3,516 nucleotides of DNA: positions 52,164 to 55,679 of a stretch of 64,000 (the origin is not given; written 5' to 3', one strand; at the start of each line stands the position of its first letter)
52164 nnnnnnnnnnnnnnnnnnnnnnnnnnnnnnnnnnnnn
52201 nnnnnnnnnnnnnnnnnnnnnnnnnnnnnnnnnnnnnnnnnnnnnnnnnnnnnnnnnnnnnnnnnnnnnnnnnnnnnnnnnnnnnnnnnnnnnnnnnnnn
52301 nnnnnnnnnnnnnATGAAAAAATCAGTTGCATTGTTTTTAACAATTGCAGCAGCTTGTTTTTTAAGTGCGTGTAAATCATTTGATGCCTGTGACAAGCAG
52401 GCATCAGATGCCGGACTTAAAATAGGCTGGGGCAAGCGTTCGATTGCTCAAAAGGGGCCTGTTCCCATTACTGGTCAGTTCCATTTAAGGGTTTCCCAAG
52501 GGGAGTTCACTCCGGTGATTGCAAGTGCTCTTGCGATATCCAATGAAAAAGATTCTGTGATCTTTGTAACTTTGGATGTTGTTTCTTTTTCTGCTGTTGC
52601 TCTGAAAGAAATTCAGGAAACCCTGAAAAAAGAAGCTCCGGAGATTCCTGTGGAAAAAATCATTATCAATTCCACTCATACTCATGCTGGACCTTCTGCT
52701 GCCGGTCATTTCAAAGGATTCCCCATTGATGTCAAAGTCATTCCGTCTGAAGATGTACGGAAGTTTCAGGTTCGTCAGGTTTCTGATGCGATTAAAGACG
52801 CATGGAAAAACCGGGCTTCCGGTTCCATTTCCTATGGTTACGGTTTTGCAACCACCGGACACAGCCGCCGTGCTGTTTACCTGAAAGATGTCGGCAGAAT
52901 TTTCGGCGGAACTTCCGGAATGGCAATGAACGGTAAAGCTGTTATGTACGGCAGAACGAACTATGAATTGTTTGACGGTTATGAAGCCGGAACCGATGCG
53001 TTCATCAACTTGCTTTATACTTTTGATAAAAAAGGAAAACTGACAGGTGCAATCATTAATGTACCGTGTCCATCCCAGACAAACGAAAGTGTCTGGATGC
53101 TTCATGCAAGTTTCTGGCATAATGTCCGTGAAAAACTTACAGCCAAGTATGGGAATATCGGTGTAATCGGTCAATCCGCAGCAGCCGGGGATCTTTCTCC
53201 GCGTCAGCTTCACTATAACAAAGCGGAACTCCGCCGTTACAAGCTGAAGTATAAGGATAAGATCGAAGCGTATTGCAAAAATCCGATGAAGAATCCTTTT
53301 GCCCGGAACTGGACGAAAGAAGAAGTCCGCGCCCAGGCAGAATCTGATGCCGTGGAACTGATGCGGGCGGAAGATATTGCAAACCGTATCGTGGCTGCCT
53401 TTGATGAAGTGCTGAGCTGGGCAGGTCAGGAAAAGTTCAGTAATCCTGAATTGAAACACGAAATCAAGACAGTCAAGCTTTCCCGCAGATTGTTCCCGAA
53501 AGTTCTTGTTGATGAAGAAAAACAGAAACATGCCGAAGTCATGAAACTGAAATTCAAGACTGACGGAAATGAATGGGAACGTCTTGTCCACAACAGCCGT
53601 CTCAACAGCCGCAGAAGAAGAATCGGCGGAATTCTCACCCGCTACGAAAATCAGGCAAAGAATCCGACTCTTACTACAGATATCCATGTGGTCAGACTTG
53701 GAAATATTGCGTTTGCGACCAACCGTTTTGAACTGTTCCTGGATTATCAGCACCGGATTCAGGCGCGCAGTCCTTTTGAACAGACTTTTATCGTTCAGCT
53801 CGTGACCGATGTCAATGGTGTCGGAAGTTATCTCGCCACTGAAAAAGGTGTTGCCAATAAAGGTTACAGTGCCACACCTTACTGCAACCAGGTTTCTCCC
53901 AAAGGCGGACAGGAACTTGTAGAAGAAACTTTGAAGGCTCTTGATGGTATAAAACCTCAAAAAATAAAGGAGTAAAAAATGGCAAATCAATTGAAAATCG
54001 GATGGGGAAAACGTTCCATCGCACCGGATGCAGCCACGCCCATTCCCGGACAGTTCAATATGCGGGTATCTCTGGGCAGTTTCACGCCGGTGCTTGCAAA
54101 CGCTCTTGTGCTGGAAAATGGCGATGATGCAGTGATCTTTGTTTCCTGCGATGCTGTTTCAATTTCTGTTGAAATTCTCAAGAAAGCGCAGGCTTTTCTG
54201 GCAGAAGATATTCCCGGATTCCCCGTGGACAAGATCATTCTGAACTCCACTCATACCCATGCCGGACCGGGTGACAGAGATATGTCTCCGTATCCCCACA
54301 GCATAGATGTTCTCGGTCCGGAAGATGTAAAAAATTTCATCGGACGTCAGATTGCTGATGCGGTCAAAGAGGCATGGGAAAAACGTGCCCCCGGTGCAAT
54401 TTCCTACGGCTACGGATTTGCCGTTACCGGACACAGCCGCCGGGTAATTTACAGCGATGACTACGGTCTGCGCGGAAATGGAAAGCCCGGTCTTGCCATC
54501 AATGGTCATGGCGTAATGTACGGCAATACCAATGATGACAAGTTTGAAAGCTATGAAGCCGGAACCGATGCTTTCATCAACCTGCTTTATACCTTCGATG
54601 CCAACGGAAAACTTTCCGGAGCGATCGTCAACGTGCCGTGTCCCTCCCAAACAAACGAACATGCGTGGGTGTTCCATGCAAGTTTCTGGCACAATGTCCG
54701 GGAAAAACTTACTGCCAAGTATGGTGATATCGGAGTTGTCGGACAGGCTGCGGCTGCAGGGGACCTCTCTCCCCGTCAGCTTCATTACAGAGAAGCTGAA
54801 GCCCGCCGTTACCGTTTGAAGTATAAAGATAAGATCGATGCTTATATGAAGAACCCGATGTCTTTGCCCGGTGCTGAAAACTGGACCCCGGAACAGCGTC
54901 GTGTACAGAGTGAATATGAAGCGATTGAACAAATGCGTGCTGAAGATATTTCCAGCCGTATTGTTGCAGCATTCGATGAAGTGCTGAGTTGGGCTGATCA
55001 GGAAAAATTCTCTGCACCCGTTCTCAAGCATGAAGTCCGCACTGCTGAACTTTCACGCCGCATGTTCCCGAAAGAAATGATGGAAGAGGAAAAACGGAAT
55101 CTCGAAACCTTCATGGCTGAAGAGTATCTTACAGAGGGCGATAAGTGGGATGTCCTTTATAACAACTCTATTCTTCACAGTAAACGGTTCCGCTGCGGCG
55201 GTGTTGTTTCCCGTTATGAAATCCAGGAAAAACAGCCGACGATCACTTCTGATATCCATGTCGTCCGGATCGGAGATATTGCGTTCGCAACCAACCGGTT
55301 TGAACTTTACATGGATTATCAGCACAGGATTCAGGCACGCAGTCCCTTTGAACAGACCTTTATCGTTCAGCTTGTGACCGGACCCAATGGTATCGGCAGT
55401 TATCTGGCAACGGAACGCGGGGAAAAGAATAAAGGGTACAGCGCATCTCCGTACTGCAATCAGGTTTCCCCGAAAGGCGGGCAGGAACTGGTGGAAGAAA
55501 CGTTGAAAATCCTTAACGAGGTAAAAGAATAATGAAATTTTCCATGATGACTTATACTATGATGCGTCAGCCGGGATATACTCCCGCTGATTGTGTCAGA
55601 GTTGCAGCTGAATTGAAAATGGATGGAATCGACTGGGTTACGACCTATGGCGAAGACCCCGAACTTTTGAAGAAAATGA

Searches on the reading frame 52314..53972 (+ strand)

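Call 35: search_protein_families(library=pfam, proteins=[window:52314-53972:+], max_evalue=0.001)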
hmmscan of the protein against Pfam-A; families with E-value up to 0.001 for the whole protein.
window:52314-53972:+ (553 aa): 1 family
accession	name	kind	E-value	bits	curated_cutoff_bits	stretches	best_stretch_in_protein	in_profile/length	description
PF04734.18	Ceramidase_alk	-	4.3e-07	29.4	32.1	1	70-180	38-150/509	Neutral/alkaline non-lysosomal ceramidase, N-terminal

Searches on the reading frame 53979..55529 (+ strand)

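Call 35: search_protein_families(library=pfam, proteins=[window:53979-55529:+], max_evalue=0.001)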
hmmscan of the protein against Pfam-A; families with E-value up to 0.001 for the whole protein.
window:53979-55529:+ (517 aa): 1 family
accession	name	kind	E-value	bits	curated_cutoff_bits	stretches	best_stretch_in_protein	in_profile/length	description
PF04734.18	Ceramidase_alk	-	1.1e-06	28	32.1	1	39-146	37-147/509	Neutral/alkaline non-lysosomal ceramidase, N-terminal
